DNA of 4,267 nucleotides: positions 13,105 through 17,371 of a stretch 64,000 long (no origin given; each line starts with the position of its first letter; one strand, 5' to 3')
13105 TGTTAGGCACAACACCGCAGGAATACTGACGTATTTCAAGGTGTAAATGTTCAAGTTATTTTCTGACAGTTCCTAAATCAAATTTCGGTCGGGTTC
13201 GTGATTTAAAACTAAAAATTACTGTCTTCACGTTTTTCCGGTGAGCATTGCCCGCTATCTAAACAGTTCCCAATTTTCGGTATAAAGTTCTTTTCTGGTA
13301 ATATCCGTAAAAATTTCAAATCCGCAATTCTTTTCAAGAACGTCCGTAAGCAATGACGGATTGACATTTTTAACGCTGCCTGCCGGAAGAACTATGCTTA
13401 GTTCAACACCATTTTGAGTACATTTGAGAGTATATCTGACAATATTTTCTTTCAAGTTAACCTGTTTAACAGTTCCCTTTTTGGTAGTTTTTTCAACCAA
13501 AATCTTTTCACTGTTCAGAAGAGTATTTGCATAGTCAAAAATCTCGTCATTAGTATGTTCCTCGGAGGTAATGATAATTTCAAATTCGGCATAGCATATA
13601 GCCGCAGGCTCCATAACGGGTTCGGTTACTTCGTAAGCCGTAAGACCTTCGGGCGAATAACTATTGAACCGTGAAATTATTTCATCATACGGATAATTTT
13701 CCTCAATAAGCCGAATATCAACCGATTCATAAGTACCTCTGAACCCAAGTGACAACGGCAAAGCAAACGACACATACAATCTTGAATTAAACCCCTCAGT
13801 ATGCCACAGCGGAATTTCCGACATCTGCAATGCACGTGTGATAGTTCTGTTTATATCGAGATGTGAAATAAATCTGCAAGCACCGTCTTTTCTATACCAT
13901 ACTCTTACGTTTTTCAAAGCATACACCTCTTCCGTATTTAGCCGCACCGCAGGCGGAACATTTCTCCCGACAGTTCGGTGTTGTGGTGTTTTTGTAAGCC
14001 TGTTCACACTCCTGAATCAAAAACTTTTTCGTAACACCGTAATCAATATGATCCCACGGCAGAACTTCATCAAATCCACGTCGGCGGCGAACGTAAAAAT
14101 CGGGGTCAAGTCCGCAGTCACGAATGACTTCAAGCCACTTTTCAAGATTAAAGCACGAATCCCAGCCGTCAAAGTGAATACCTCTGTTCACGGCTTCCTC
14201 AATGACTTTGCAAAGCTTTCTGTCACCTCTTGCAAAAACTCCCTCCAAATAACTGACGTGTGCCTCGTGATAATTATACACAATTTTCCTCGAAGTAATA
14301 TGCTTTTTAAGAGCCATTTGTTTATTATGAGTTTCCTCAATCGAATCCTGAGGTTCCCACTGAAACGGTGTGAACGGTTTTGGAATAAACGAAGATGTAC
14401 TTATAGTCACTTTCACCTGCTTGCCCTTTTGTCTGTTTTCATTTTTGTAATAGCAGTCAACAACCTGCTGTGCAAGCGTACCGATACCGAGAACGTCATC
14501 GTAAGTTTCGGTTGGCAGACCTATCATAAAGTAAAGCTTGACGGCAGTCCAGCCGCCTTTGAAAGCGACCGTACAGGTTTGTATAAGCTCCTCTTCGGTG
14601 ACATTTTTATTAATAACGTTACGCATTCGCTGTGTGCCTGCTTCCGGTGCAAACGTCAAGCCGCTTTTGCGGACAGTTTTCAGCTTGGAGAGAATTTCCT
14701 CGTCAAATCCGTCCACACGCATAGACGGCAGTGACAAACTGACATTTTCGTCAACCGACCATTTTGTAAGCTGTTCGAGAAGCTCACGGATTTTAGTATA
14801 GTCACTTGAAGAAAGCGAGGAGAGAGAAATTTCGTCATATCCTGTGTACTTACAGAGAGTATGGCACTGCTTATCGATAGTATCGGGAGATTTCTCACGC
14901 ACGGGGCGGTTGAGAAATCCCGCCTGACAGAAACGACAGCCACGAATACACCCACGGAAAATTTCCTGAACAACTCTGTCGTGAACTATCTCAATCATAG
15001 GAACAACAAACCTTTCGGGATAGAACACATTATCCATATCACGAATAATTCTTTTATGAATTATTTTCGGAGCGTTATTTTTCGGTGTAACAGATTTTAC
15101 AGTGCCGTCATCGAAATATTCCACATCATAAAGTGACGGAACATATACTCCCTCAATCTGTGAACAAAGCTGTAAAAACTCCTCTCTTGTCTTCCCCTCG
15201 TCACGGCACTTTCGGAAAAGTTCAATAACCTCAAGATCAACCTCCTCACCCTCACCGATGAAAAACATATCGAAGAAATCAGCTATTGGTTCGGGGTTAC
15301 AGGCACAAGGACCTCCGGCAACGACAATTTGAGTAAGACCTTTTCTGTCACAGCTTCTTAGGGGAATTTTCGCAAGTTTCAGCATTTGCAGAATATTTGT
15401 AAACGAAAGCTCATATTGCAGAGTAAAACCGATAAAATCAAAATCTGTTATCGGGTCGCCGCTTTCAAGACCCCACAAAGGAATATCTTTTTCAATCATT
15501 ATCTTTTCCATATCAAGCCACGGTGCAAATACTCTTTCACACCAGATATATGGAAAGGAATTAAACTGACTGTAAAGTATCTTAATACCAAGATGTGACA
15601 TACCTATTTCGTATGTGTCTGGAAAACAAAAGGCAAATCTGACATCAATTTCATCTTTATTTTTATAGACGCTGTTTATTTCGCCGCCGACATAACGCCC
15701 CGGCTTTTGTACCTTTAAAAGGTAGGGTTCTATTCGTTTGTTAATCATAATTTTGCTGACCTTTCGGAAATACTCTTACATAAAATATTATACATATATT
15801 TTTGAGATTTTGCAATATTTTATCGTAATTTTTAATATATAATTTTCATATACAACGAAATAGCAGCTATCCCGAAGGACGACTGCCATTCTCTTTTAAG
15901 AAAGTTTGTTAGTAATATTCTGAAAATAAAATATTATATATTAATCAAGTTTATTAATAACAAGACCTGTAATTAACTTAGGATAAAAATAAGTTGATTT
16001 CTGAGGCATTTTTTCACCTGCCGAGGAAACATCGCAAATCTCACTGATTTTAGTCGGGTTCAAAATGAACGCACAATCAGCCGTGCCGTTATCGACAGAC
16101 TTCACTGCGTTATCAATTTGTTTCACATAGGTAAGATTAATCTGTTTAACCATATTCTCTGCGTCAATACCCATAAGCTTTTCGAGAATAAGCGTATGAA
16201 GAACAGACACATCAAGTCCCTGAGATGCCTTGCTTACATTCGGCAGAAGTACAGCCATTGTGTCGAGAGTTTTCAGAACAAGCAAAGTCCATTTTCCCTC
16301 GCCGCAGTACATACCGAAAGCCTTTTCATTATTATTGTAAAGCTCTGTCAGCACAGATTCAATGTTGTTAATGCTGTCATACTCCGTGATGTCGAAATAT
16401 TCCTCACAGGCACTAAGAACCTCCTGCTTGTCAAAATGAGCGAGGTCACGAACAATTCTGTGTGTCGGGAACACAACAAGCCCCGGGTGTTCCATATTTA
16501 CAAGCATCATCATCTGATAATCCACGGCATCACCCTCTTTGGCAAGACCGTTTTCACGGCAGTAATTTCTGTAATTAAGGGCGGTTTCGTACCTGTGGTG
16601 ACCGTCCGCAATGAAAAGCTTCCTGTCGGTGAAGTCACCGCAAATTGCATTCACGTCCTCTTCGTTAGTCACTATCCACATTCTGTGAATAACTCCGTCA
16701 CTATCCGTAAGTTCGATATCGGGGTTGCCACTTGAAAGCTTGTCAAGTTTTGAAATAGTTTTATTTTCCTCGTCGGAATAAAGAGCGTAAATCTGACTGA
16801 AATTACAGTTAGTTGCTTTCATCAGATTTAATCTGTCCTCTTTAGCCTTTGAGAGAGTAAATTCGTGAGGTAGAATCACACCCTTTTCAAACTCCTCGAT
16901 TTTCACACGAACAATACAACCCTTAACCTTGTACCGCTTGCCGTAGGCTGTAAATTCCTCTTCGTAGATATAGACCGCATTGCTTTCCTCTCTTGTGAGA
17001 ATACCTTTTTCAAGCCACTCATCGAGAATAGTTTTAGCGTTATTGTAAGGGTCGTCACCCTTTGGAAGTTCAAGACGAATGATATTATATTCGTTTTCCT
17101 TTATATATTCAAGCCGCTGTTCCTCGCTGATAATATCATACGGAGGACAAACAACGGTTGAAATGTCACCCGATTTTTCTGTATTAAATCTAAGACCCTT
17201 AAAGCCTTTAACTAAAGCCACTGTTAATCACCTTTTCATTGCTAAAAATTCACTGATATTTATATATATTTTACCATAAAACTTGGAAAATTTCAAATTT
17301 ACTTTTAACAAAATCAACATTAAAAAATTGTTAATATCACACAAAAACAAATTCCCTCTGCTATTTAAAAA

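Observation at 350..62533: Dense MITE-like family: 10 copies in 64 kb, ~31-bp TIRs, invariant 3-bp TAA/TTA target duplication, no transposase in window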

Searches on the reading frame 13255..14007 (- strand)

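Call 95: search_protein_families(library=pfam, proteins=[window:13255-14007:-], max_evalue=0.00001)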
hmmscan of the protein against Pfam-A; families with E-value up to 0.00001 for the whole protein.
window:13255-14007:- (250 aa): 1 family
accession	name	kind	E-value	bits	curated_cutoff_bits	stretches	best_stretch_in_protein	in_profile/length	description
PF10105.14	DUF2344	-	1.2e-41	143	23.8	1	34-217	2-176/176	Uncharacterized protein conserved in bacteria (DUF2344)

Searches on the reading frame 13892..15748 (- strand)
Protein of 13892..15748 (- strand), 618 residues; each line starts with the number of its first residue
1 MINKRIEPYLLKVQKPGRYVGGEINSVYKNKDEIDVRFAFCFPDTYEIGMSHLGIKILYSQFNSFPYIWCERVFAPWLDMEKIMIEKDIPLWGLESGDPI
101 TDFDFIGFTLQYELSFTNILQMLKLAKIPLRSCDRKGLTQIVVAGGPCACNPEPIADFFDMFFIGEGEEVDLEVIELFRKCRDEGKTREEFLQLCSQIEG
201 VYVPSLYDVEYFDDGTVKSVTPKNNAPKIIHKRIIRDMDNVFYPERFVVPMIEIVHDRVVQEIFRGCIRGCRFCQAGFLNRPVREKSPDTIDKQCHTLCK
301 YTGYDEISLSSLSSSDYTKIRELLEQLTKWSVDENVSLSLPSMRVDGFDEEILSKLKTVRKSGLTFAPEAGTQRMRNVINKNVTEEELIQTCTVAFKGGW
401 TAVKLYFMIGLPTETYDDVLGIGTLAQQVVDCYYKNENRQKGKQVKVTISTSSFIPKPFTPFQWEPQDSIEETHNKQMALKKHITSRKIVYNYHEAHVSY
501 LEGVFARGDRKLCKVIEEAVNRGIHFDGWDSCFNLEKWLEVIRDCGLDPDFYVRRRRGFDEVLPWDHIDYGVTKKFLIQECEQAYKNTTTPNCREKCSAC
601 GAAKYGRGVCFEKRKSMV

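Call 9: search_protein_families(library=ncbifam, proteins=[window:13892-15748:-])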
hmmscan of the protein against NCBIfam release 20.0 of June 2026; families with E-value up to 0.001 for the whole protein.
window:13892-15748:- (618 aa): 9 families
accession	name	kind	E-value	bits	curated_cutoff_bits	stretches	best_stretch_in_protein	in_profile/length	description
TIGR03960.1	rSAM_fuse_unch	hypoth_equivalog_domain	2.1e-296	984.3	462.3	1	10-610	4-605/605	TIGR03960 family B12-binding radical SAM protein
TIGR04013.1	B12_SAM_MJ_1487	hypoth_equivalog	2e-15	56.6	251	1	261-478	154-369/382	TIGR04013 family B12-binding domain/radical SAM domain-containing protein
TIGR04014.1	B12_SAM_MJ_0865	equivalog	1e-14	54.2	360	1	259-421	161-328/434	methyl-coenzyme M reductase glutamine C-methyltransferase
NF050148.1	rSAM_ApyD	equivalog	6.3e-11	41.4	750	1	233-418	174-355/645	RiPP biosynthesis radical SAM protein ApyD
TIGR04190.1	B12_SAM_Ta0216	equivalog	1.4e-10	40.4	500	1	264-439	225-404/554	TIGR04190 family B12-binding domain/radical SAM domain protein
TIGR01579.1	MiaB-like-C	equivalog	3.1e-06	26.7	357.05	1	139-415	66-304/416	tRNA (N(6)-L-threonylcarbamoyladenosine(37)-C(2))-methylthiotransferase MtaB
TIGR04385.1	B12_rSAM_cofa1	equivalog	1.9e-05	24.1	450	1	204-434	146-369/438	B12 lower ligand biosynthesis radical SAM protein BzaD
TIGR00089.1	TIGR00089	subfamily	9.8e-05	21.3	251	1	261-360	143-246/429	MiaB/RimO family radical SAM methylthiotransferase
TIGR04072.2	rSAM_ladder_B12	equivalog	0.00046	19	360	0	265-419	187-339/443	lipid biosynthesis B12-binding/radical SAM protein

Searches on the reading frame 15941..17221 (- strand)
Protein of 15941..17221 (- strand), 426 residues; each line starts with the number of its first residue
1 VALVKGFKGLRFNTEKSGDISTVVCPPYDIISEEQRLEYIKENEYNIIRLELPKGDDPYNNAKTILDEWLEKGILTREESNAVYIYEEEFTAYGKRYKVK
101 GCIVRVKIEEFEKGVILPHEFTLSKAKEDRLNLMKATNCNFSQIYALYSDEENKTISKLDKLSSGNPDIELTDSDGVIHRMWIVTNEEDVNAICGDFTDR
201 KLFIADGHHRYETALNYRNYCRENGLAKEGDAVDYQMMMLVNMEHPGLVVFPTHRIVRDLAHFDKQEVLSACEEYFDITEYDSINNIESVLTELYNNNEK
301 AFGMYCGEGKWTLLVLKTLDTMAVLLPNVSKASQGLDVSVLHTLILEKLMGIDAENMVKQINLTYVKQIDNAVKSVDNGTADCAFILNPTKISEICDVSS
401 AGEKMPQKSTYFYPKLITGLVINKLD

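Call 94: search_protein_families(library=pfam, proteins=[window:15941-17221:-], max_evalue=0.00001)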
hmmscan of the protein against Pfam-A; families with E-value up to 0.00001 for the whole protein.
window:15941-17221:- (426 aa): 1 family
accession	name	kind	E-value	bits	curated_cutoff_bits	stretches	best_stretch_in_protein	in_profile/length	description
PF06245.16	DUF1015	-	2e-96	323.2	25.8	1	4-338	1-324/325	Protein of unknown function (DUF1015)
